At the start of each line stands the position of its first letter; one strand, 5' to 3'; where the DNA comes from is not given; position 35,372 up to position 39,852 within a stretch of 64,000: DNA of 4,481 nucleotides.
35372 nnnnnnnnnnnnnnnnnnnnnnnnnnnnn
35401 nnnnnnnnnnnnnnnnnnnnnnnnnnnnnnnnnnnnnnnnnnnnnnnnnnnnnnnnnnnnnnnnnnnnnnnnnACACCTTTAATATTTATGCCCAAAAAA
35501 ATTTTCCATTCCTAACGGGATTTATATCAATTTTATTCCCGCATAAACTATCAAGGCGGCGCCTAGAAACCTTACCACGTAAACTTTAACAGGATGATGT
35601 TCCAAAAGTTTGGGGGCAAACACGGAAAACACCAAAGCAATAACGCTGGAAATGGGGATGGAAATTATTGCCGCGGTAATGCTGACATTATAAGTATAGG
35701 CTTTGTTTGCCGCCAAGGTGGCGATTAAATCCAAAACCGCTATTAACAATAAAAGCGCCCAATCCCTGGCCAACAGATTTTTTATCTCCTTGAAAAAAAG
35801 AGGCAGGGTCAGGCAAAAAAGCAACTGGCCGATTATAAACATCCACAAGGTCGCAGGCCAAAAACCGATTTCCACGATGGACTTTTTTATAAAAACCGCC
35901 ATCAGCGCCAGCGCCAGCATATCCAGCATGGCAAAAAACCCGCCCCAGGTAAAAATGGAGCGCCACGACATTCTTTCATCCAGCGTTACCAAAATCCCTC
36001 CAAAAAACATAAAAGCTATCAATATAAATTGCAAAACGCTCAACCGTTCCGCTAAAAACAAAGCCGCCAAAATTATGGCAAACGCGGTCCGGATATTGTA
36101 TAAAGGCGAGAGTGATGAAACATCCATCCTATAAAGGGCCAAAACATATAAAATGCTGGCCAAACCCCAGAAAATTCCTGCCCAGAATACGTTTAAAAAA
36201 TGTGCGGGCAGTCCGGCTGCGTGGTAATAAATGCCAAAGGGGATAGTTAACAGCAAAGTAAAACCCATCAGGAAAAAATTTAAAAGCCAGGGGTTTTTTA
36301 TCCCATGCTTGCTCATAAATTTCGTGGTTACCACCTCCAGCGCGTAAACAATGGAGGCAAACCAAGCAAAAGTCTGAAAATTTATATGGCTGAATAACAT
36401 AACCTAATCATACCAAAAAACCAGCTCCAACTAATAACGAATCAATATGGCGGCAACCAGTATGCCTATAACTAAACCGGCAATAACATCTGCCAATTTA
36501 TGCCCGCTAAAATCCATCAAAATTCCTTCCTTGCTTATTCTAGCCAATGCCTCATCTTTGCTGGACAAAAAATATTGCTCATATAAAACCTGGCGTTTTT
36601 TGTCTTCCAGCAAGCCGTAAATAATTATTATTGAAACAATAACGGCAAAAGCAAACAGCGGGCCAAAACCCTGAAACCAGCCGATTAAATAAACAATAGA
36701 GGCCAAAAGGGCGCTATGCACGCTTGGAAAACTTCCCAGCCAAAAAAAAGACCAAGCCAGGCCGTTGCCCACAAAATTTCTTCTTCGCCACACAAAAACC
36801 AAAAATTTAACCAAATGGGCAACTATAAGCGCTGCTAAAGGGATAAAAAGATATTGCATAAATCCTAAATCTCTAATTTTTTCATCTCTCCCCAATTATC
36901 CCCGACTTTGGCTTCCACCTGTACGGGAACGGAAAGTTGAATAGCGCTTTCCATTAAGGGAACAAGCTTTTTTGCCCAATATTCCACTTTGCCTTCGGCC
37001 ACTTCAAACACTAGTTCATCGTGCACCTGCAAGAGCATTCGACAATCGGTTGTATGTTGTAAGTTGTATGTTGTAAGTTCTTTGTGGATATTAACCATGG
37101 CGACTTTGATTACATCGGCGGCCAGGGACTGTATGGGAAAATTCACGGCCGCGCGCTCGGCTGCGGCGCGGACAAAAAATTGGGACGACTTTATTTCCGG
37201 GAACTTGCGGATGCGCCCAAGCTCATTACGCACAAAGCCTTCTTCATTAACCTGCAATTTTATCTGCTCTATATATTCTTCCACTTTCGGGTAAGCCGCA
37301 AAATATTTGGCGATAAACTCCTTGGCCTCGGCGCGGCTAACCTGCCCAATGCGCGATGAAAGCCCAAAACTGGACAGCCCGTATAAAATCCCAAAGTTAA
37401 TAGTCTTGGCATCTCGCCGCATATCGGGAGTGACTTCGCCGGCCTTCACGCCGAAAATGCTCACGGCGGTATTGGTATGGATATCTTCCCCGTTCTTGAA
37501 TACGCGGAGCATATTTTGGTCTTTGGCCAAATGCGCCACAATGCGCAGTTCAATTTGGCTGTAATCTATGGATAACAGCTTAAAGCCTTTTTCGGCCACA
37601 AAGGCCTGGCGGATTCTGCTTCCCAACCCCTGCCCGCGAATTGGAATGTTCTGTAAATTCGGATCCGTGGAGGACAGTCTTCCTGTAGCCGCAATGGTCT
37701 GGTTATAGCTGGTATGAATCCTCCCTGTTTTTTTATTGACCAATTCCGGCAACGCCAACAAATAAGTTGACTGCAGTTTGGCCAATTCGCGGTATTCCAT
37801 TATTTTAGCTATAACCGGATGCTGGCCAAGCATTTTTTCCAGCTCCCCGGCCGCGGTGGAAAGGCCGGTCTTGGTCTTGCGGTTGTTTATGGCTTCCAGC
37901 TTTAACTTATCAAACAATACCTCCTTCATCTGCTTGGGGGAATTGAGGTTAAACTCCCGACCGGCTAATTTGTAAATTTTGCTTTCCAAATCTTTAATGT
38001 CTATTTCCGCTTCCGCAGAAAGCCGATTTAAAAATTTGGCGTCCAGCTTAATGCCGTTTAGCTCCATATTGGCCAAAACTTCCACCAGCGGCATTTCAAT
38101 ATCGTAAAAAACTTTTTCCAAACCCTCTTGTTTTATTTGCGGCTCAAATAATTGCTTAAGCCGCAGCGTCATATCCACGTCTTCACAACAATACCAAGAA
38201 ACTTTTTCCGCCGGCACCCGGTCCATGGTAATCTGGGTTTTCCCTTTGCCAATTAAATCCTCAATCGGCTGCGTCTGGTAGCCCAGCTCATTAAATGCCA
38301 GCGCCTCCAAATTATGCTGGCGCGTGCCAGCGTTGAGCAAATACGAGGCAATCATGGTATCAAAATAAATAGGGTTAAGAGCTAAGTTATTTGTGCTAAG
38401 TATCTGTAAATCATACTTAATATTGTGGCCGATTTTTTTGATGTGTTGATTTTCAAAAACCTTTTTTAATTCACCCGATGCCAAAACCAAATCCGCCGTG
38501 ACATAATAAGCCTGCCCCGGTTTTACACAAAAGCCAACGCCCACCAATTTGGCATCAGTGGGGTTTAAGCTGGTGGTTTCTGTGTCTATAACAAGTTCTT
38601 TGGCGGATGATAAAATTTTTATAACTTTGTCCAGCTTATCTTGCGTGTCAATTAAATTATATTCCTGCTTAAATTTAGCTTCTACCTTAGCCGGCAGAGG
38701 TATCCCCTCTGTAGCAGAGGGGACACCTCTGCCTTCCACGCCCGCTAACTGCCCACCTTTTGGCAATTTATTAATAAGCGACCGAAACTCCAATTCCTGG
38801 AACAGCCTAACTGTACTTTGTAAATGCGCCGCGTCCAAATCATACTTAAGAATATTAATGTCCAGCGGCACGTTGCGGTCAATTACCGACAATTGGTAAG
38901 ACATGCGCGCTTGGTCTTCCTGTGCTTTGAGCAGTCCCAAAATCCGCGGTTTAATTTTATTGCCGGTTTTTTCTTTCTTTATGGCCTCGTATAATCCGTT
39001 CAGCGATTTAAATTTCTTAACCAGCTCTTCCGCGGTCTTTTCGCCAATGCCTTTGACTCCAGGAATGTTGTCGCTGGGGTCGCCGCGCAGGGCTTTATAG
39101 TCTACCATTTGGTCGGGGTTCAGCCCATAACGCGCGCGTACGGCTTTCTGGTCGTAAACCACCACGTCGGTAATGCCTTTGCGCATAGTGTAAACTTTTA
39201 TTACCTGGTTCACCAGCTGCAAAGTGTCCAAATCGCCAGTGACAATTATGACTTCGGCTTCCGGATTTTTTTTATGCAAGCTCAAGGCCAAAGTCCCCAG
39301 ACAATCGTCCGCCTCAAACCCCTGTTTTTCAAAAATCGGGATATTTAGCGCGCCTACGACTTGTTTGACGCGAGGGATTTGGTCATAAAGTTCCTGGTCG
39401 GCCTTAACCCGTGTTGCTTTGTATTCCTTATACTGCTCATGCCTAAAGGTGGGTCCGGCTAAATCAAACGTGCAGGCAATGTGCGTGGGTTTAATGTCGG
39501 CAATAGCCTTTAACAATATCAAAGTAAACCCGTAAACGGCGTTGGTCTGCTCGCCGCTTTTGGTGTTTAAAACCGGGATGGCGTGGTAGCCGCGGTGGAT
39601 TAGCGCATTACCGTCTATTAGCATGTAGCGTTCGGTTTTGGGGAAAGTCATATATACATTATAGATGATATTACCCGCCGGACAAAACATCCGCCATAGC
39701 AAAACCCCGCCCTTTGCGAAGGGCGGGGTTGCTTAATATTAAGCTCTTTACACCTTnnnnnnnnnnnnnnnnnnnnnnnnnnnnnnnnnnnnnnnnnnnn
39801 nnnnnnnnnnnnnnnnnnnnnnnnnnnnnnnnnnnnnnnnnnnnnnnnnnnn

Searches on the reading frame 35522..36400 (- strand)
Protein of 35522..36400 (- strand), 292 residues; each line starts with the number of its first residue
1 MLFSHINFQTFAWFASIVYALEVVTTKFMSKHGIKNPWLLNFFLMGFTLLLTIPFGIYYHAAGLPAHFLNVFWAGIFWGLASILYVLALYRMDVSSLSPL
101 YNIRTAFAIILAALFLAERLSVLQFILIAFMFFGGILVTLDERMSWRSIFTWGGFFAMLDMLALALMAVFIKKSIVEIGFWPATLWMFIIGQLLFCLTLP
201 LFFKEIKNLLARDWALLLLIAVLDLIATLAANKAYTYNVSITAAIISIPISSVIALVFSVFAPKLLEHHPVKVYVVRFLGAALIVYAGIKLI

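Call 10: search_protein_families(library=pfam, proteins=[window:35522-36400:-], max_evalue=0.01)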
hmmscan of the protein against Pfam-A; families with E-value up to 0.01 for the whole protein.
window:35522-36400:- (292 aa): 1 family
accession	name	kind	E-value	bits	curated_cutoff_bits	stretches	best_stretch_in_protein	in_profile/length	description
PF00892.27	EamA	-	2.3e-16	60.8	28.2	2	12-139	7-134/135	EamA-like transporter family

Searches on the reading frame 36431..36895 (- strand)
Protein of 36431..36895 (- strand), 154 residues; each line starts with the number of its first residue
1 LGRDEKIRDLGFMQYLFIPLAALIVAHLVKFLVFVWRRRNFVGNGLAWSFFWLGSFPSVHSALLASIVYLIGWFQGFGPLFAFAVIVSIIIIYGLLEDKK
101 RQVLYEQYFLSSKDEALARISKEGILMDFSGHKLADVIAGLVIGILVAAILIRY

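Call 10: search_protein_families(library=pfam, proteins=[window:36431-36895:-], max_evalue=0.01)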
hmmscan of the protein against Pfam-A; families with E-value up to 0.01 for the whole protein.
window:36431-36895:- (154 aa): 2 families
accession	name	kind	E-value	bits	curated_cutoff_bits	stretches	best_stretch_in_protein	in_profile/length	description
PF02681.20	DUF212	-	1.3e-13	51.7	26.5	1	14-147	4-126/126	Divergent PAP2 family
PF01569.27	PAP2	-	5.8e-05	23.3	27.2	0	131-153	101-123/130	PAP2 superfamily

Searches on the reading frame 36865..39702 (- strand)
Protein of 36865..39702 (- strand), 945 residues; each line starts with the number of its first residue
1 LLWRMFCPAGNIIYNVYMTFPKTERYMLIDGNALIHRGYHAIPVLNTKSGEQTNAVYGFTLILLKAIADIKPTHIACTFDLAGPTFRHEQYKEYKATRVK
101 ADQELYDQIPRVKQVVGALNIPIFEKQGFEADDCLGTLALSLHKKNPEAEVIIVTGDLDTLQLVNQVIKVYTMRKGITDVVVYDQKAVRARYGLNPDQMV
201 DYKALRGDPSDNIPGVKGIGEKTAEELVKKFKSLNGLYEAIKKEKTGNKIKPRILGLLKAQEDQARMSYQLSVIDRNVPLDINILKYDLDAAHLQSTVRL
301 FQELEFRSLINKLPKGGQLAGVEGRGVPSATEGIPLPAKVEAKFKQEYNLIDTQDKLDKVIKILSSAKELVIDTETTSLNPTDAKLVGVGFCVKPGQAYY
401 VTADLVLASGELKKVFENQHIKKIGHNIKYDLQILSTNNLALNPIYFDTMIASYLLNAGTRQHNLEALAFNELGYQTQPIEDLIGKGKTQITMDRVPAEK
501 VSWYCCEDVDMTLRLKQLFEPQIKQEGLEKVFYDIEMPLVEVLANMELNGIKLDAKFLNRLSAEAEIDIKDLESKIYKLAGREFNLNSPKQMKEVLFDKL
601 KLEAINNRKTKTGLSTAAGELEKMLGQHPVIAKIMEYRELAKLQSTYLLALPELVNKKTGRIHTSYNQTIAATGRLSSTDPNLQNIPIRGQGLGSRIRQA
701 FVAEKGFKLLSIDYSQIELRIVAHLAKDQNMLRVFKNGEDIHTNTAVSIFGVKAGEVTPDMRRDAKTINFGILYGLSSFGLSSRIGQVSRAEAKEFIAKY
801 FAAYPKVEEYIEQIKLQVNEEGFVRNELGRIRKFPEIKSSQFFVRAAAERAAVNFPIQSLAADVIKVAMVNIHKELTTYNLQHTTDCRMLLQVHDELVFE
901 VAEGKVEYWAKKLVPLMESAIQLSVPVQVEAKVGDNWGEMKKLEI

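Call 9: search_protein_families(library=pfam, proteins=[window:36865-39702:-], max_evalue=0.01)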
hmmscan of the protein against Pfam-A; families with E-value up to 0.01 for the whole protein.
window:36865-39702:- (945 aa): 5 families
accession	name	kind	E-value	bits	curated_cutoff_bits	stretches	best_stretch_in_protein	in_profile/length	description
PF00476.26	DNA_pol_A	-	4.5e-150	500.3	34.3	1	556-939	2-381/381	DNA polymerase family A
PF02739.22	5_3_exonuc_N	-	3.5e-52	176.9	34.3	1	26-193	2-164/164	5'-3' exonuclease, N-terminal resolvase-like domain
PF01612.26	DNA_pol_A_exo1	-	7.2e-29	101.2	23.6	1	348-523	1-172/173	3'-5' exonuclease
PF01367.25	5_3_exonuc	-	3.8e-27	95.1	40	1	195-290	2-92/97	5'-3' exonuclease, C-terminal SAM fold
PF22619.2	DNA_polI_exo1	-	1.2e-15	58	27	1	375-489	4-117/140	DNA polymerase I, ribonuclease H-like domain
